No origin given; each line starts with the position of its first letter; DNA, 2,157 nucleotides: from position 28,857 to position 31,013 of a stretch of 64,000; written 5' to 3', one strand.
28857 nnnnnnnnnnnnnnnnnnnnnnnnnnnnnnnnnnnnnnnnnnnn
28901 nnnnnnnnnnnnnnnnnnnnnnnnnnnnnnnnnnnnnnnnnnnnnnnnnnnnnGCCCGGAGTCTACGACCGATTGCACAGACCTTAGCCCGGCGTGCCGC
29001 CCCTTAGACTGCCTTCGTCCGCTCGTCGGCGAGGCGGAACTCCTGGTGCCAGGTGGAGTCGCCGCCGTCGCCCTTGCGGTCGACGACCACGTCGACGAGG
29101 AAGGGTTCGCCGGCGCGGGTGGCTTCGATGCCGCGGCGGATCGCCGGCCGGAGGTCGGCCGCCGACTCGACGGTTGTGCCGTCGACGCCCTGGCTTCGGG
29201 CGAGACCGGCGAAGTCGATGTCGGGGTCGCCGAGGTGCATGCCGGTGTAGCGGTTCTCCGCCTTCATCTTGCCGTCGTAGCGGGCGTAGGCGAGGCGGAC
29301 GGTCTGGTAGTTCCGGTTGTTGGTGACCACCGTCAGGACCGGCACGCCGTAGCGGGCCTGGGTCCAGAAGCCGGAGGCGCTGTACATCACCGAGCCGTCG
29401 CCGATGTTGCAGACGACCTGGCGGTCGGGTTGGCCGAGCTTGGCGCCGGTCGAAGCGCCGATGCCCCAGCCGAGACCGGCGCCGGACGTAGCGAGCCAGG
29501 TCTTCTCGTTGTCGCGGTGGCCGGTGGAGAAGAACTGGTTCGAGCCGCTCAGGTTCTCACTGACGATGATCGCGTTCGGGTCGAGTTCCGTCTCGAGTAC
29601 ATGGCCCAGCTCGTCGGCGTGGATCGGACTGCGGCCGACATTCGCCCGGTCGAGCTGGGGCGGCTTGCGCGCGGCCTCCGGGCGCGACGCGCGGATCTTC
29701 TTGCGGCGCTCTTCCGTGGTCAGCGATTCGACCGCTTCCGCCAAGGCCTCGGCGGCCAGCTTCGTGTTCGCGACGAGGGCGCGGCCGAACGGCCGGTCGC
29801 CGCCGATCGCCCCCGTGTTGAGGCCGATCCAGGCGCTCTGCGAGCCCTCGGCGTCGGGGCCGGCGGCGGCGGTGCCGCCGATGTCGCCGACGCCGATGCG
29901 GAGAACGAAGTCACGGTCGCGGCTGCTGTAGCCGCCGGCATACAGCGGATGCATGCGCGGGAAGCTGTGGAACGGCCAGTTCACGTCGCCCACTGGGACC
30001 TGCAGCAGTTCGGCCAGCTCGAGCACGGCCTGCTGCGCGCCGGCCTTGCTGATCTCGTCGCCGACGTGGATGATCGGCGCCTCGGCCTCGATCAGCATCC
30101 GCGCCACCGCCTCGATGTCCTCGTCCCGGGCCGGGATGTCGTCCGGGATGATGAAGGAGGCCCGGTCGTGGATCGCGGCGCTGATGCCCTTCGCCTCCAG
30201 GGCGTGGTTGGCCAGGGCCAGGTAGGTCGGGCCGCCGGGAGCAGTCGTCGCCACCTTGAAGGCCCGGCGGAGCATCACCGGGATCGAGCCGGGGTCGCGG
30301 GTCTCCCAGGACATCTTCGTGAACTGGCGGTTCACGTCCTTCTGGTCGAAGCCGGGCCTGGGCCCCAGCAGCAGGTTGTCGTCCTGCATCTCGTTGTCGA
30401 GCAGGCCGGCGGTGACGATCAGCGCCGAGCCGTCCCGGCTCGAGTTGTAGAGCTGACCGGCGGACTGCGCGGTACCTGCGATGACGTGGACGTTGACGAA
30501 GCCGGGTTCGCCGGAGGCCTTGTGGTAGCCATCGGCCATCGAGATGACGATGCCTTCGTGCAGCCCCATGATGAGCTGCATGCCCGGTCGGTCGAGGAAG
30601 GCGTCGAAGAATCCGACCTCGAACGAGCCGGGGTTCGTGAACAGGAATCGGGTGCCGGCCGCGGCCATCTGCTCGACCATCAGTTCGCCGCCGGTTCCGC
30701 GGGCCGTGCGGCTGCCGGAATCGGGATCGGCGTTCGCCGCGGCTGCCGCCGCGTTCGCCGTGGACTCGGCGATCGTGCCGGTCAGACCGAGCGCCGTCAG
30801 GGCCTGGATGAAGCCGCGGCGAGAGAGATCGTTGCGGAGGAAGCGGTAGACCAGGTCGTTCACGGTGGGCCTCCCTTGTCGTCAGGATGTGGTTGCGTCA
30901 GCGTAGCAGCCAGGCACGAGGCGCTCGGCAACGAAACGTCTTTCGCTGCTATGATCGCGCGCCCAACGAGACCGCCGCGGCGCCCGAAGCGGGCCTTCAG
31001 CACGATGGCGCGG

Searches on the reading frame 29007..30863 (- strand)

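Call 13: search_protein_families(library=pfam, proteins=[window:29007-30863:-], max_evalue=0.01)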
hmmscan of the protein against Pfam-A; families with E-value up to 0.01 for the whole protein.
window:29007-30863:- (619 aa): 3 families
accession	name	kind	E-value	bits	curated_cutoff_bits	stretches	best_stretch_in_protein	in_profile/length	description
PF02775.26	TPP_enzyme_C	-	5.9e-28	98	21.9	1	450-592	15-151/151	Thiamine pyrophosphate enzyme, C-terminal TPP binding domain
PF02776.23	TPP_enzyme_N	-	4.3e-23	81.8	26.8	1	57-161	2-106/119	Thiamine pyrophosphate enzyme, N-terminal TPP binding domain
PF00205.28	TPP_enzyme_M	-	1.1e-08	35.4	30.4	1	250-311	1-62/137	Thiamine pyrophosphate enzyme, central domain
